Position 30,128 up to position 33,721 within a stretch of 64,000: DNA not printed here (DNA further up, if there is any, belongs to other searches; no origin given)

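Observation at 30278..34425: Two tandem PilV-like tip adhesins, one extended by eight Calx-beta-like repeats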

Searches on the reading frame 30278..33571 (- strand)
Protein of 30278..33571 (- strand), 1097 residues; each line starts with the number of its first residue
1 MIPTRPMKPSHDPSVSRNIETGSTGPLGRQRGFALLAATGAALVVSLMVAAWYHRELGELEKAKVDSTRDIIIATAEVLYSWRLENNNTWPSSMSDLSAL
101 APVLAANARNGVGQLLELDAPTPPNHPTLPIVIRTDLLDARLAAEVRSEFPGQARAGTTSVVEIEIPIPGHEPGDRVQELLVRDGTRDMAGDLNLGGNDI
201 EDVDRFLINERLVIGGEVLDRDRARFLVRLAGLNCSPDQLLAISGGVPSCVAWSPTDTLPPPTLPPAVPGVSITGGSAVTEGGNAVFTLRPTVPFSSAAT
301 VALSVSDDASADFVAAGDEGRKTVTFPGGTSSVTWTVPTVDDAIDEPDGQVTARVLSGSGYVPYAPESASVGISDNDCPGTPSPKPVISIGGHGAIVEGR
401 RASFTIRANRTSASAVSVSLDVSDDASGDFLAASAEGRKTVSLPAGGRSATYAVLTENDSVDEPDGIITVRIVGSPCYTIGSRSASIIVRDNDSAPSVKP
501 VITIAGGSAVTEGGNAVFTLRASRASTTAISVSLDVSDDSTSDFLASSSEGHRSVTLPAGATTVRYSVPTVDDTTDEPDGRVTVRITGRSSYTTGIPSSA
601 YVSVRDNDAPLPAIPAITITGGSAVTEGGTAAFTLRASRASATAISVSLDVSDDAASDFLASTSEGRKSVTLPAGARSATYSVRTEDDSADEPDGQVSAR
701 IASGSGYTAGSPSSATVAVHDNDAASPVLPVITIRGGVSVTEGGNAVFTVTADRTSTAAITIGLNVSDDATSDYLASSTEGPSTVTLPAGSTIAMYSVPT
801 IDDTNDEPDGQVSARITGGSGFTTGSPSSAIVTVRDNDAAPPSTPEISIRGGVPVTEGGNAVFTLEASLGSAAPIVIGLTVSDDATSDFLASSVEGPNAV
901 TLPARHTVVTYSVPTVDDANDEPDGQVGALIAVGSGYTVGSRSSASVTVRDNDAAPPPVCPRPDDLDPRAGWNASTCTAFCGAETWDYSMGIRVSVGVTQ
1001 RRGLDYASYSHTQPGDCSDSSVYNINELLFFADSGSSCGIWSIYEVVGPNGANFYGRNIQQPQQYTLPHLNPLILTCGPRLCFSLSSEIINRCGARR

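Call 4: search_protein_families(library=pfam, proteins=[window:30278-33571:-], max_evalue=0.01)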
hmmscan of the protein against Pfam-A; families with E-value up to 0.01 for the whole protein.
window:30278-33571:- (1097 aa): 4 families
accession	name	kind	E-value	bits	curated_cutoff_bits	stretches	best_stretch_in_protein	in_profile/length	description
PF18911.6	PKD_4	-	2.9e-06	27.7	27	0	498-543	2-48/85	PKD domain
PF16397.10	DUF5006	-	9.2e-06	25.4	34.1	0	737-812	156-228/263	Domain of unknown function (DUF5006)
PF20579.4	LapA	-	1.1e-05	26.1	27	0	639-707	13-80/99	LapA domain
PF13927.12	Ig_3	-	0.0037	18.2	30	0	499-550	1-54/78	Immunoglobulin domain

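Call 5: search_protein_families(library=ncbifam, proteins=[window:30278-33571:-], max_evalue=0.01)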
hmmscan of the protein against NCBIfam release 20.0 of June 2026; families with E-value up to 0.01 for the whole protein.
window:30278-33571:- (1097 aa): 0 families

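Call 12: find_homologous_proteins(query=window:30278-33571:-, max_evalue=0.00001)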
Query window:30278-33571:- (1097 aa): 89 proteins with E <= 0.00001 among 8000 candidates.
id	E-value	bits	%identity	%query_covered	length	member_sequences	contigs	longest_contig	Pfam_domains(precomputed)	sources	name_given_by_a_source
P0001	0.0e+0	2377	100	100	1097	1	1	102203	PF16397.11,PF18911.7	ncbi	-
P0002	0.0e+0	1404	64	73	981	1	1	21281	-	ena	-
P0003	0.0e+0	1351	69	64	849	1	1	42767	-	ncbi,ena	-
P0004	0.0e+0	1314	67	66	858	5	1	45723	-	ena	-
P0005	0.0e+0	1289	67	66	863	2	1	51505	PF20579.5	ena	-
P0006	0.0e+0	1270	72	77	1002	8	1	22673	PF20579.5,PF16397.11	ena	-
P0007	0.0e+0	1140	63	64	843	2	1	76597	PF20579.5,PF16397.11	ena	-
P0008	0.0e+0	1029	63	75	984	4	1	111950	PF10794.16,PF20579.5,PF16397.11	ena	-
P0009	2.8e-217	742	37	62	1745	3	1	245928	PF20579.5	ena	-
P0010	3.1e-170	587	52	53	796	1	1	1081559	-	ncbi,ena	-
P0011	1.4e-165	571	52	53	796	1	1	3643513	-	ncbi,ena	-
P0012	2.8e-136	474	38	63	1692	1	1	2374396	PF20579.5,PF03160.21,PF16397.11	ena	-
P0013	2.9e-135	471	40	63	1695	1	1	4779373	PF20579.5,PF13927.13,PF03160.21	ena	-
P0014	5.8e-131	457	42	31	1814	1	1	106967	PF13927.13,PF03160.21,PF05345.19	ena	-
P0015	4.2e-128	447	37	45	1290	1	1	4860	PF03160.21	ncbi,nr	ncbi:MAG: hypothetical protein OXG27_15600, partial [Chloroflexi bacterium]|nr:hypothetical protein 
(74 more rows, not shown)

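Call 14: find_encoding_contigs(protein=P0001, flank=10000, max_places=3)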
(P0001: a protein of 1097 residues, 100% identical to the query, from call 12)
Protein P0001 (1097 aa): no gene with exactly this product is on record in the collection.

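Call 68: find_encoding_contigs(protein=P0002, flank=6000, max_places=2)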
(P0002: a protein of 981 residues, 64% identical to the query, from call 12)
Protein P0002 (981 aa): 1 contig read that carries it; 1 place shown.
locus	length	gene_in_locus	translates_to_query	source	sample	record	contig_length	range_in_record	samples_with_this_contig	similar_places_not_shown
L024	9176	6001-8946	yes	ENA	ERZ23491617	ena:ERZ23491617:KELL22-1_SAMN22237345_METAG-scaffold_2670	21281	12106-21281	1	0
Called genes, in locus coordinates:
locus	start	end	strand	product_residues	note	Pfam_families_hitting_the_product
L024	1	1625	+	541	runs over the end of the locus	PF00437:T2SSE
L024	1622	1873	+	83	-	-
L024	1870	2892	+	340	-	-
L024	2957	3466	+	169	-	-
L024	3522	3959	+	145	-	-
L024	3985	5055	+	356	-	PF06750:A24_N_bact, PF01478:Peptidase_A24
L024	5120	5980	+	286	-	-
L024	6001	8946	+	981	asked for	-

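Call 69: find_encoding_contigs(protein=P0003, flank=6000, max_places=2)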
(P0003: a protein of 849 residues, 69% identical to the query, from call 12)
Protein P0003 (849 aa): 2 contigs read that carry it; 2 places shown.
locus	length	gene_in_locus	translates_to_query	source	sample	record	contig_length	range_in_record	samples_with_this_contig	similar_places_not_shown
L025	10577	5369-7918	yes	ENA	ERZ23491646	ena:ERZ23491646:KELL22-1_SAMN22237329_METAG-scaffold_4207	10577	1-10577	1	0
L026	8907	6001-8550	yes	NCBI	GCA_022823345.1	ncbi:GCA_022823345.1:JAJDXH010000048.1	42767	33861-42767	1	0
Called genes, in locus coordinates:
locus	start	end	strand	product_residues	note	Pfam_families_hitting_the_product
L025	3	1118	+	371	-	?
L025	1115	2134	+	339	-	-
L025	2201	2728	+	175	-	-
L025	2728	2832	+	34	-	-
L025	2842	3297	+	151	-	-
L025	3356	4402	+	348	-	PF06750:A24_N_bact, PF01478:Peptidase_A24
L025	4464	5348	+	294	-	-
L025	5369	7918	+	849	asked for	-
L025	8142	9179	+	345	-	-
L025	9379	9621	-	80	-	-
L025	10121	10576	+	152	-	?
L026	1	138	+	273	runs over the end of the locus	-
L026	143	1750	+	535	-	PF00437:T2SSE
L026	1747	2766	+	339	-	-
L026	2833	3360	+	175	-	-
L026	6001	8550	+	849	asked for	-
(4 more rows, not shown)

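Call 90: list_cluster_members(proteins=[P0001, P0090, P0003, P0010])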
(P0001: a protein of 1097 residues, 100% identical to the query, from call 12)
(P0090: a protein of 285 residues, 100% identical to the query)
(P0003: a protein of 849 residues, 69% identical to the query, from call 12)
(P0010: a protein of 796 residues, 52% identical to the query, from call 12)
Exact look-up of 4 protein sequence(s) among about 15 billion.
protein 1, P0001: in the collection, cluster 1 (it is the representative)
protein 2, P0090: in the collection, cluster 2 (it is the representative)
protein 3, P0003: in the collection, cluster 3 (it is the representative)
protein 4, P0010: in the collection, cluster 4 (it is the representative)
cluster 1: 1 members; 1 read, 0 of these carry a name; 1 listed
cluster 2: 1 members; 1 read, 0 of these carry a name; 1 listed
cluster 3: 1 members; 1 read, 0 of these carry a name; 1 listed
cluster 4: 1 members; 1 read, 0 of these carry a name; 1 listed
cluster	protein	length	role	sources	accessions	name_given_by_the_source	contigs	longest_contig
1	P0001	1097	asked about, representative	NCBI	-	-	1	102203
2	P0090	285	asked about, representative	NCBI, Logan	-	-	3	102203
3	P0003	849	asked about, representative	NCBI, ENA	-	-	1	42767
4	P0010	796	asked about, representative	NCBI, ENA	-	-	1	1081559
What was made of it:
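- Tried and rejected: find_encoding_contigs found nothing for the exact long protein (call 14). list_cluster_members gave no names or accessions (call 90).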

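Call 93: find_encoding_contigs(protein=P0007, flank=4000, max_places=1)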
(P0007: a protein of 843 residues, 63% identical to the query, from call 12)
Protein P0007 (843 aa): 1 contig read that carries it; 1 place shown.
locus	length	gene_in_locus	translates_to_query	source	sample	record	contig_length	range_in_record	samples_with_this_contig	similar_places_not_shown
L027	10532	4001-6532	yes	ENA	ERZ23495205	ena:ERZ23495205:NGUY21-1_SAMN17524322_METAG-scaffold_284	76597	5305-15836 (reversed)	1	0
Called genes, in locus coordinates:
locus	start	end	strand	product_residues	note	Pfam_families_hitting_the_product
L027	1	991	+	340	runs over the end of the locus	-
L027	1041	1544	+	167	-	PF07963:N_methyl (weak)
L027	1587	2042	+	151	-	-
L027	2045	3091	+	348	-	PF06750:A24_N_bact, PF01478:Peptidase_A24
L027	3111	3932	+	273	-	-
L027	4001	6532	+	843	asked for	PF16397:DUF5006 (faint), PF20579:LapA (faint)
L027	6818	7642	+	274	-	PF01298:TbpB_B_D (weak)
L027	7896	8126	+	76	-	-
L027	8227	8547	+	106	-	-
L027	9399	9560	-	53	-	-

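Call 94: find_encoding_contigs(protein=P0005, flank=4000, max_places=1)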
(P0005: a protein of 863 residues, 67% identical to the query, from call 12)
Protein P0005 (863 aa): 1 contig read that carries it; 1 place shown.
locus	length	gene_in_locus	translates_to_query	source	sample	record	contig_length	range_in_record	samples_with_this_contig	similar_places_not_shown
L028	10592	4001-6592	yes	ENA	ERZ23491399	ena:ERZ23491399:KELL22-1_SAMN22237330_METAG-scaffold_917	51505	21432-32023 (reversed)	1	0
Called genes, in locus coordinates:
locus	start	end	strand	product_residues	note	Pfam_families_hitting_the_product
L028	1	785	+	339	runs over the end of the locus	-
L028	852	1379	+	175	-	-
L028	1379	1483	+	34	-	-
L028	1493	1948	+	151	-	-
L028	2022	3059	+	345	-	PF06750:A24_N_bact, PF01478:Peptidase_A24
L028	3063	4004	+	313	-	-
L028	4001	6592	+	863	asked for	PF20579:LapA (faint)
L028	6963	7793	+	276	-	-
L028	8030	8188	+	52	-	-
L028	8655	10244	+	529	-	PF09820:AAA-ATPase_like, PF08011:PDDEXK_9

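Call 95: find_encoding_contigs(protein=P0004, flank=4000, max_places=1)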
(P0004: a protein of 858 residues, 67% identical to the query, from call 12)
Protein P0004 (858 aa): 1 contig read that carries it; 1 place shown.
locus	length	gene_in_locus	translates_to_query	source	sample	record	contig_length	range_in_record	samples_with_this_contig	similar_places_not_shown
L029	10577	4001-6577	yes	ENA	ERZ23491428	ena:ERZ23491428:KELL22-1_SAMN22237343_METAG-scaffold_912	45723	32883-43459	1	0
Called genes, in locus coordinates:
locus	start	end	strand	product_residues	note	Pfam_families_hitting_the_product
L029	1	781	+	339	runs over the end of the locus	-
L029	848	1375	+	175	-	-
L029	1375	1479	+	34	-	-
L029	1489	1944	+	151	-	-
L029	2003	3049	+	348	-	PF06750:A24_N_bact, PF01478:Peptidase_A24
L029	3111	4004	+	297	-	-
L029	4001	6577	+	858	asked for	-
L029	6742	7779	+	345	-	-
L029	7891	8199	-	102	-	PF05154:TM2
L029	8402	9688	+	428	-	PF13191:AAA_16 (weak), PF13401:AAA_22 (faint)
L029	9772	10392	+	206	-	-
